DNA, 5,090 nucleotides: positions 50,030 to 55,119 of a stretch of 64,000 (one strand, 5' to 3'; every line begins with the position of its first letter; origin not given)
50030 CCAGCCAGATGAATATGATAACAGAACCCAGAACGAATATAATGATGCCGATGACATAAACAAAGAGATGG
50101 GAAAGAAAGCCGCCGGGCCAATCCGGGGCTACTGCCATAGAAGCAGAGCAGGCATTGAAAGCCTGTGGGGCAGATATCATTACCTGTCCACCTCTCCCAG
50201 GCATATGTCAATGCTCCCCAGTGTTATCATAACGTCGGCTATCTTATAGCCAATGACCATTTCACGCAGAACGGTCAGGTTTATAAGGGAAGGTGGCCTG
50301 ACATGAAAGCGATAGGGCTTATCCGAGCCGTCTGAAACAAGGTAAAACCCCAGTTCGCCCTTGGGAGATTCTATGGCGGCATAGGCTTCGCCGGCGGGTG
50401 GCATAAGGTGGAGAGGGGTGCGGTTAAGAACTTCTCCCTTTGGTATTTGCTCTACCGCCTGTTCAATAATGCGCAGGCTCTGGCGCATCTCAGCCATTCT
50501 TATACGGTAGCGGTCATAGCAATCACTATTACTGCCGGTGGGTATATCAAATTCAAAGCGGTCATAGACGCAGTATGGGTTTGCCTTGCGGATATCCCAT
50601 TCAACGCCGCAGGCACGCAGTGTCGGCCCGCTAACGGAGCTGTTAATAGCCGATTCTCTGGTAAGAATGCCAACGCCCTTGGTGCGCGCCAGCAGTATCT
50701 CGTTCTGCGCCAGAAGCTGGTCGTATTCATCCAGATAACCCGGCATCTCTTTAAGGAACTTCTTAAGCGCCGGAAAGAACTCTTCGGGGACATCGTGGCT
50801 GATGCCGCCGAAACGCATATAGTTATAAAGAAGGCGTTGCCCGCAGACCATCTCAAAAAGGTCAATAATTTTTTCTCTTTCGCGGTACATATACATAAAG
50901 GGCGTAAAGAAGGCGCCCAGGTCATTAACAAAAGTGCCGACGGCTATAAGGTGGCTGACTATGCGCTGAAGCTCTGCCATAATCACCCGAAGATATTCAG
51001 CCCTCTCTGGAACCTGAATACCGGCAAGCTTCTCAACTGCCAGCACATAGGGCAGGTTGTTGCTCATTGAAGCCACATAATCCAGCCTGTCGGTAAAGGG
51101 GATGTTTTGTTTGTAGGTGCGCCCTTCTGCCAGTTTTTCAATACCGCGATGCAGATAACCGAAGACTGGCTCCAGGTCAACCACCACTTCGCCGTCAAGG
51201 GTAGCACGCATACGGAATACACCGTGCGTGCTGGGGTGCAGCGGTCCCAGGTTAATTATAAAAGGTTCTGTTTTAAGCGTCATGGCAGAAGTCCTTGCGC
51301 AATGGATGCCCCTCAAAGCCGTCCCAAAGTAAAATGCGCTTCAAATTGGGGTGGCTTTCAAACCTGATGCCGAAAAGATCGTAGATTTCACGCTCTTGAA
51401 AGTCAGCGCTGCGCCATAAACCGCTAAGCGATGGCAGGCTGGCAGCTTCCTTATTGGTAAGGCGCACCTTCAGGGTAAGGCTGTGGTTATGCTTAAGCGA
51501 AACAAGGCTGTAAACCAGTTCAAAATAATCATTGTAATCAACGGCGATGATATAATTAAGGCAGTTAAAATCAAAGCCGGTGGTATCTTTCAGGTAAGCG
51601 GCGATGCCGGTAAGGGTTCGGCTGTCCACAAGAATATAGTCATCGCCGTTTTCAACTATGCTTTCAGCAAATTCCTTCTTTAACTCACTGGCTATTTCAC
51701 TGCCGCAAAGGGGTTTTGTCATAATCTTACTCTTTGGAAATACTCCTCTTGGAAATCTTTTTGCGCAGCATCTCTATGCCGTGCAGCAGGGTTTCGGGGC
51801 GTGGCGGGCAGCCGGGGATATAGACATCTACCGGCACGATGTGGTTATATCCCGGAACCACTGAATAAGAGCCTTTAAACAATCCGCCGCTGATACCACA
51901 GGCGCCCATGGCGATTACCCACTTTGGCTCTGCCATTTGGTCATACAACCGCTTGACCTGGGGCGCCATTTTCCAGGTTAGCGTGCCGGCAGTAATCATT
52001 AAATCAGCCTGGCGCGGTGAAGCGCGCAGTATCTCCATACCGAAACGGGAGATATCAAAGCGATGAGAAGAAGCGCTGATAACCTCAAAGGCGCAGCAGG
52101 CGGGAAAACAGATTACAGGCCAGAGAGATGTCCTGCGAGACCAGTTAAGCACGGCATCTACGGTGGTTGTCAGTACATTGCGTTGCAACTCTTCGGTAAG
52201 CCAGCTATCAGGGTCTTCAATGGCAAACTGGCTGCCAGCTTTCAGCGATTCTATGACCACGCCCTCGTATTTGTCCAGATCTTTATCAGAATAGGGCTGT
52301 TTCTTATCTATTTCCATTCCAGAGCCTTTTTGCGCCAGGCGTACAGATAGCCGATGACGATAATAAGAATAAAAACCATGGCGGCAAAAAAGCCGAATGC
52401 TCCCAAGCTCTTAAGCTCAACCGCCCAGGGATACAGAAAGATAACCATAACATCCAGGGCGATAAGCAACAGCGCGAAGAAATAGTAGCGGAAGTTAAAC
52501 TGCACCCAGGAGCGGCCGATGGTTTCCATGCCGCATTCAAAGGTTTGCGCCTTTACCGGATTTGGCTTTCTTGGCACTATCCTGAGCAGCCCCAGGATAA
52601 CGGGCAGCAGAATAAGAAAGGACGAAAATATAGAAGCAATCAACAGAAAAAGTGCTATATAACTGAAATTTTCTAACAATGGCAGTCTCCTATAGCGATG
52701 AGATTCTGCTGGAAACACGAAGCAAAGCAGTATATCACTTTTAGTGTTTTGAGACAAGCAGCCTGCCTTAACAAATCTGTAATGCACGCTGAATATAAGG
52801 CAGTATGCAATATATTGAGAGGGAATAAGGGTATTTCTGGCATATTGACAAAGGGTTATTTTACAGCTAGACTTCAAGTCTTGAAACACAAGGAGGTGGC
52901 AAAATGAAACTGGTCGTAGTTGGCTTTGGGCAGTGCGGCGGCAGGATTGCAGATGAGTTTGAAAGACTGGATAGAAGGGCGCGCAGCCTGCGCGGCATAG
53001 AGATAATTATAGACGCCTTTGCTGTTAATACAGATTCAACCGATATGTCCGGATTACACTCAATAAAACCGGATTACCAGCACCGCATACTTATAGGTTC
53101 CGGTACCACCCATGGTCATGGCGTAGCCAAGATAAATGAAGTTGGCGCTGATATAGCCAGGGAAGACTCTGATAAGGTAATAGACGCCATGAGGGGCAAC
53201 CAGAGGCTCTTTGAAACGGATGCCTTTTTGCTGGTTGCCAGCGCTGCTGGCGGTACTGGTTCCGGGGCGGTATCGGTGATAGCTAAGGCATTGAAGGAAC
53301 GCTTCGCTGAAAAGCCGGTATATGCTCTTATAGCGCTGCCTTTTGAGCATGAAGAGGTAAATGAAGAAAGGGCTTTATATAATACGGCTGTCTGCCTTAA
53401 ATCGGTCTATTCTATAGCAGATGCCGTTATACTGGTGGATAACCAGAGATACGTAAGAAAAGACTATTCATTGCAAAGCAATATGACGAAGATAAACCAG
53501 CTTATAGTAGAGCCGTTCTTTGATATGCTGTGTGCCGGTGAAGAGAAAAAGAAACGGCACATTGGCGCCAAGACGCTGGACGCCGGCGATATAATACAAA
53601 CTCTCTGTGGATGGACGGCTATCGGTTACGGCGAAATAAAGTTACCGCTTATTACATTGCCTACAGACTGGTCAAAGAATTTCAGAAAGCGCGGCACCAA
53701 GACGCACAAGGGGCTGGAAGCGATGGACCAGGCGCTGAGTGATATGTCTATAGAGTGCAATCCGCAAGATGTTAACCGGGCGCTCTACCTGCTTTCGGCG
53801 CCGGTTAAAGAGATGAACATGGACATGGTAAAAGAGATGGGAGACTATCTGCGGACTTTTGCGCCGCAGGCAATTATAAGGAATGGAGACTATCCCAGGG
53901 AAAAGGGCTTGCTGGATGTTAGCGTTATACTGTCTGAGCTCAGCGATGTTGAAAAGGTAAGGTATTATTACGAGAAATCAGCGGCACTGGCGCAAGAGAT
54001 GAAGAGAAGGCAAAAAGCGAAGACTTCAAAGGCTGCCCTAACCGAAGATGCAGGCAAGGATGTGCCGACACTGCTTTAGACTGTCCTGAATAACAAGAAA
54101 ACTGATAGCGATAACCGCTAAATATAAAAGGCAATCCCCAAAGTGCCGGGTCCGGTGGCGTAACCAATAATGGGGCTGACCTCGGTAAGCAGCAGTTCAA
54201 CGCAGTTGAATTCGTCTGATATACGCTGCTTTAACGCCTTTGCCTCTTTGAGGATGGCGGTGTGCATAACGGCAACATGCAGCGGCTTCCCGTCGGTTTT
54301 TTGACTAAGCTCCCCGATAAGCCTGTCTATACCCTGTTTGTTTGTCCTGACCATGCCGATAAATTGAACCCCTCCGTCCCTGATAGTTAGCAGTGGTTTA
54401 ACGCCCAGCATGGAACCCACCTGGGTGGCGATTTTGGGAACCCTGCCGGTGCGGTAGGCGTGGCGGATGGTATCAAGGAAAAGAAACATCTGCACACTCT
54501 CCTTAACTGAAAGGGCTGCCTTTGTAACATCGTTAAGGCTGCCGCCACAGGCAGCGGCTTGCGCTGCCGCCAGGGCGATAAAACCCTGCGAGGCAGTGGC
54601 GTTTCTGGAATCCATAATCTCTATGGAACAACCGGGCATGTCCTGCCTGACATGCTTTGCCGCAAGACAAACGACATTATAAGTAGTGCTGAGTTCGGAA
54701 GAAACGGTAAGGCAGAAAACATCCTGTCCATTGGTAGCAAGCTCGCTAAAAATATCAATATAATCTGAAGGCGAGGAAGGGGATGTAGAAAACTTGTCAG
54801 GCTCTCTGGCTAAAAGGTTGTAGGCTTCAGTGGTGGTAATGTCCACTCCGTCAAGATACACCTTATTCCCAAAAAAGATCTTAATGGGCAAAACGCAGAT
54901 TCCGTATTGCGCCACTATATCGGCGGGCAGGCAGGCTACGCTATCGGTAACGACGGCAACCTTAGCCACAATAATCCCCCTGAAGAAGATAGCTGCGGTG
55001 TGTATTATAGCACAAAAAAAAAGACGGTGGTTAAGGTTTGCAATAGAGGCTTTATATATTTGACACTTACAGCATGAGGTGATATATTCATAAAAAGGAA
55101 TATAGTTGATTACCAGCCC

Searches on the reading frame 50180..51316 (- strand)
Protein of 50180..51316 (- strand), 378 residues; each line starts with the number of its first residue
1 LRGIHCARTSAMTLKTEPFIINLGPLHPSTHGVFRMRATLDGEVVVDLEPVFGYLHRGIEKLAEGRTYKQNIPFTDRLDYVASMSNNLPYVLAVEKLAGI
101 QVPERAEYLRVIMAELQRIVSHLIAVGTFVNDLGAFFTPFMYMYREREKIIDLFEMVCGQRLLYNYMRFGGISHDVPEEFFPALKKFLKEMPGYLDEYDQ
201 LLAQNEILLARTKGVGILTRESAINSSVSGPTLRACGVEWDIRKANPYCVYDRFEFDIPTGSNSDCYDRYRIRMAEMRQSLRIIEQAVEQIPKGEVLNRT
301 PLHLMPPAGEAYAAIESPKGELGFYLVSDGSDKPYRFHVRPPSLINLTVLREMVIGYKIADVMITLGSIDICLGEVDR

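Call 5: search_protein_families(library=pfam, proteins=[window:50180-51316:-], max_evalue=0.01)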
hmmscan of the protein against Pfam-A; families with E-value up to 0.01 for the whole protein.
window:50180-51316:- (378 aa): 2 families
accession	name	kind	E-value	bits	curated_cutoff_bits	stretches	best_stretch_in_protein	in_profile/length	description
PF00346.24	Complex1_49kDa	-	1.1e-99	333.4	24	2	132-306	1-174/271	Respiratory-chain NADH dehydrogenase, 49 Kd subunit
PF00374.24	NiFeSe_Hases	-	6.9e-06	25.7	25.8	1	57-124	1-68/508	Nickel-dependent hydrogenase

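Call 53: search_solved_structures(query=window:50180-51316:-, max_evalue=1e-40, show_alignments=1)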
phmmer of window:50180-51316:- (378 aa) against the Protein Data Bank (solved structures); distinct sequences matched with E-value up to 1e-40: 54.
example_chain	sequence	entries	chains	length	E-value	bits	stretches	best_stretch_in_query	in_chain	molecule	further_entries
2fug_4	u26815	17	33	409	5.6e-112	377.8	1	10-308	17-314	NADH-quinone oxidoreductase chain 4 | NADH-QUINONE OXIDOREDUCTASE SUBUNIT 4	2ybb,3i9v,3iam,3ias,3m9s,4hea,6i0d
6hum_H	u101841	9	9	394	1.9e-108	366.2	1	14-300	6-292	NAD(P)H-quinone oxidoreductase subunit H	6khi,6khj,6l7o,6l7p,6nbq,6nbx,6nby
7q5y_B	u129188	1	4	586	6.5e-106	357.8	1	9-334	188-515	NADH-quinone oxidoreductase subunit C/D 2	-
7eu3_H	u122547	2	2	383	2.3e-105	356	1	20-297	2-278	NAD(P)H-quinone oxidoreductase subunit H, chloroplastic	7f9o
8ba0_D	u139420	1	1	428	1e-102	347.3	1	19-308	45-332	Complex I-49kD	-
8b9z_D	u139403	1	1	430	1e-102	347.3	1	19-308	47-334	Complex I-49kD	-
8esw_S2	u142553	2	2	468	1.5e-102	346.8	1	19-308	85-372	Complex I-49kD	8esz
6g2j_D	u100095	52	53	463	1.7e-102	346.6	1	19-307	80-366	NADH dehydrogenase [ubiquinone] iron-sulfur protein 2, mitochondrial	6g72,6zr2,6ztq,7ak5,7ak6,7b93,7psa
7wfg_H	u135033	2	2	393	2e-102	346.4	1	18-297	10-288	NAD(P)H-quinone oxidoreductase subunit H, chloroplastic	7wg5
7vb7_Q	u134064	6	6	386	3.1e-102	345.7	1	20-307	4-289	NADH dehydrogenase [ubiquinone] iron-sulfur protein 2, mitochondrial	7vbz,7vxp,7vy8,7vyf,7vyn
7v2c_Q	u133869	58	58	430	3.3e-102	345.6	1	19-307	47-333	NADH dehydrogenase [ubiquinone] iron-sulfur protein 2, mitochondrial | Complex I-49kD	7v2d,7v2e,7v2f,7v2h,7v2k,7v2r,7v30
7vbn_Q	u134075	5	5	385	3.4e-102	345.6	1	20-307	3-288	NADH dehydrogenase [ubiquinone] iron-sulfur protein 2, mitochondrial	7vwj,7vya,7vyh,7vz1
9grx_H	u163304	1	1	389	4e-102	345.4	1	16-297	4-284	NAD(P)H-quinone oxidoreductase subunit H, chloroplastic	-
5gpn_Z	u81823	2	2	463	4.6e-102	345.2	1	19-307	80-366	NADH dehydrogenase [ubiquinone] iron-sulfur protein 2 | NADH dehydrogenase [ubiquinone] iron-sulfur protein 2, mitochondrial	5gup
8ud1_1D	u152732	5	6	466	4.7e-102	345.1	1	19-307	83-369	NADH dehydrogenase [ubiquinone] iron-sulfur protein 2, mitochondrial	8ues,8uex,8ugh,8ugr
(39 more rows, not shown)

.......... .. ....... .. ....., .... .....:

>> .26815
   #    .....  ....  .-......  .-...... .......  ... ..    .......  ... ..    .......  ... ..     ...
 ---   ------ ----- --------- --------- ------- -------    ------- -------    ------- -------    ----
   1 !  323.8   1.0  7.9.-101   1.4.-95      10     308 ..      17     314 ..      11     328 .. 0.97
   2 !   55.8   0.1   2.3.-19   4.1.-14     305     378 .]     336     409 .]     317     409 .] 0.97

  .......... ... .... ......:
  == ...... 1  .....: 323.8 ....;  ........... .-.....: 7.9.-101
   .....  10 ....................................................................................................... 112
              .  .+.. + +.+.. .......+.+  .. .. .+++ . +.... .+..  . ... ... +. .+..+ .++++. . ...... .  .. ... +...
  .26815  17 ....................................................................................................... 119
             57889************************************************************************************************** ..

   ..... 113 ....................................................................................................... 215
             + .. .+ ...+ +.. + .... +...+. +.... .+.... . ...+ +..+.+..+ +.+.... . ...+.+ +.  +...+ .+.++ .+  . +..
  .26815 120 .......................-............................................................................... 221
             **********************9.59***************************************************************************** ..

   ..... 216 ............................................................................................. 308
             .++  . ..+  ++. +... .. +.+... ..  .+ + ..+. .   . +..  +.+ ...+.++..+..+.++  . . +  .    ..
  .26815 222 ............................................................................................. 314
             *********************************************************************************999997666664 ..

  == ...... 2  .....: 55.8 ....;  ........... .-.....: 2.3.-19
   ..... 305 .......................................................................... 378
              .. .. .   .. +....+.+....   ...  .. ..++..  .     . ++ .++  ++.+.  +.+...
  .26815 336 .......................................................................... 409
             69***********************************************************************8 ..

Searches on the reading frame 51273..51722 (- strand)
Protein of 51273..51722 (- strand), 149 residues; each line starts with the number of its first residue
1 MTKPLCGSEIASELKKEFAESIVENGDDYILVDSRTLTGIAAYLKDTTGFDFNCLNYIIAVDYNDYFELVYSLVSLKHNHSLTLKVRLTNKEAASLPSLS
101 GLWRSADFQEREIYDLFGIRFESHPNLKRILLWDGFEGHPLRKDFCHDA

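Call 5: search_protein_families(library=pfam, proteins=[window:51273-51722:-], max_evalue=0.01)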
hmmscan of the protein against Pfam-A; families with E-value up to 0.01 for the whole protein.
window:51273-51722:- (149 aa): 1 family
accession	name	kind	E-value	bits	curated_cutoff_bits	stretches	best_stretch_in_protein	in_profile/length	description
PF00329.25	Complex1_30kDa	-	1.2e-38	132.9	22.5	1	31-145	2-118/124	Respiratory-chain NADH dehydrogenase, 30 Kd subunit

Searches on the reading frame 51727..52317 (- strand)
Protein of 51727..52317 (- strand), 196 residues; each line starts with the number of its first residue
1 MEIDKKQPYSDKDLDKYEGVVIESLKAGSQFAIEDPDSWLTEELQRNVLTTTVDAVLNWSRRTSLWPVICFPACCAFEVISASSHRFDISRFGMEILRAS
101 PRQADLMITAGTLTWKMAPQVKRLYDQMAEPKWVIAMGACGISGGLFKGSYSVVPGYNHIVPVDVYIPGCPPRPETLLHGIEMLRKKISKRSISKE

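Call 5: search_protein_families(library=pfam, proteins=[window:51727-52317:-], max_evalue=0.01)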
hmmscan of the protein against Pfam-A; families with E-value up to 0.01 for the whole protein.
window:51727-52317:- (196 aa): 1 family
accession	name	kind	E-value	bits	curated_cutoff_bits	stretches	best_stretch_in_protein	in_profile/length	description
PF01058.29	Oxidored_q6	-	1.9e-26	92.8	27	1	74-183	1-127/128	NADH ubiquinone oxidoreductase, 20 Kd subunit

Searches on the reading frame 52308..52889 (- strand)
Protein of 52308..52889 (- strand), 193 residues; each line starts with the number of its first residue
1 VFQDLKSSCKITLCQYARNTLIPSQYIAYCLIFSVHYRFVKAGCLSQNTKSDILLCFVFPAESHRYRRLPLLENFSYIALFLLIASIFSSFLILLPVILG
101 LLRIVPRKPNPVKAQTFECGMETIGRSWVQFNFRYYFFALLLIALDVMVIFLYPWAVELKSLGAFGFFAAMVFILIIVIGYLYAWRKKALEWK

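Call 5: search_protein_families(library=pfam, proteins=[window:52308-52889:-], max_evalue=0.01)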
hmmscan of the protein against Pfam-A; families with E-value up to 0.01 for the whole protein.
window:52308-52889:- (193 aa): 1 family
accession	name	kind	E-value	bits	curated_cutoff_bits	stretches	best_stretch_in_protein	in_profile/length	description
PF00507.24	Oxidored_q4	-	8.6e-31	106.5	23.3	1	101-192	7-99/99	NADH-ubiquinone/plastoquinone oxidoreductase, chain 3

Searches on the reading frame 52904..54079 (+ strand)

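Call 68: search_protein_families(library=pfam, proteins=[window:52904-54079:+], max_evalue=0.00001)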
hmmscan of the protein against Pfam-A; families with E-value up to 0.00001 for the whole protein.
window:52904-54079:+ (391 aa): 2 families
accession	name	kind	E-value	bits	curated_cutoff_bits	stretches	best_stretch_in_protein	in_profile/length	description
PF00091.31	Tubulin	-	2.7e-30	106.5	33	1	3-182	2-184/190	Tubulin/FtsZ family, GTPase domain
PF21011.2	CetZ_C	-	3.2e-14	53.2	21.6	1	189-356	3-175/180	Tubulin-like CetZ, C-terminal domain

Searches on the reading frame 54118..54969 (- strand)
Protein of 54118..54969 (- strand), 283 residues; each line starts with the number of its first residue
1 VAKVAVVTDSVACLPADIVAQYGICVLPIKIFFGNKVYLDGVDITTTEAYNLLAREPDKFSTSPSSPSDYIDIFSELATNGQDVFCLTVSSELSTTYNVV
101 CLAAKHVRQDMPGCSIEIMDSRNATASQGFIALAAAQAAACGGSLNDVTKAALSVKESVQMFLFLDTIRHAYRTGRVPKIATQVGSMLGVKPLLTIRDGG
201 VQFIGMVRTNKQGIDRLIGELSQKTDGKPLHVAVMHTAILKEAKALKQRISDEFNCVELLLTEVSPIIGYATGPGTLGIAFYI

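Call 68: search_protein_families(library=pfam, proteins=[window:54118-54969:-], max_evalue=0.00001)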
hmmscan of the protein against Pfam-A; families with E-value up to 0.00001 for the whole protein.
window:54118-54969:- (283 aa): 1 family
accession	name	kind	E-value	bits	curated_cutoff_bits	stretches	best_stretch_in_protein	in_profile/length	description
PF02645.21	DegV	-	7.4e-69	232.6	27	1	3-282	1-278/280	Uncharacterised protein, DegV family COG1307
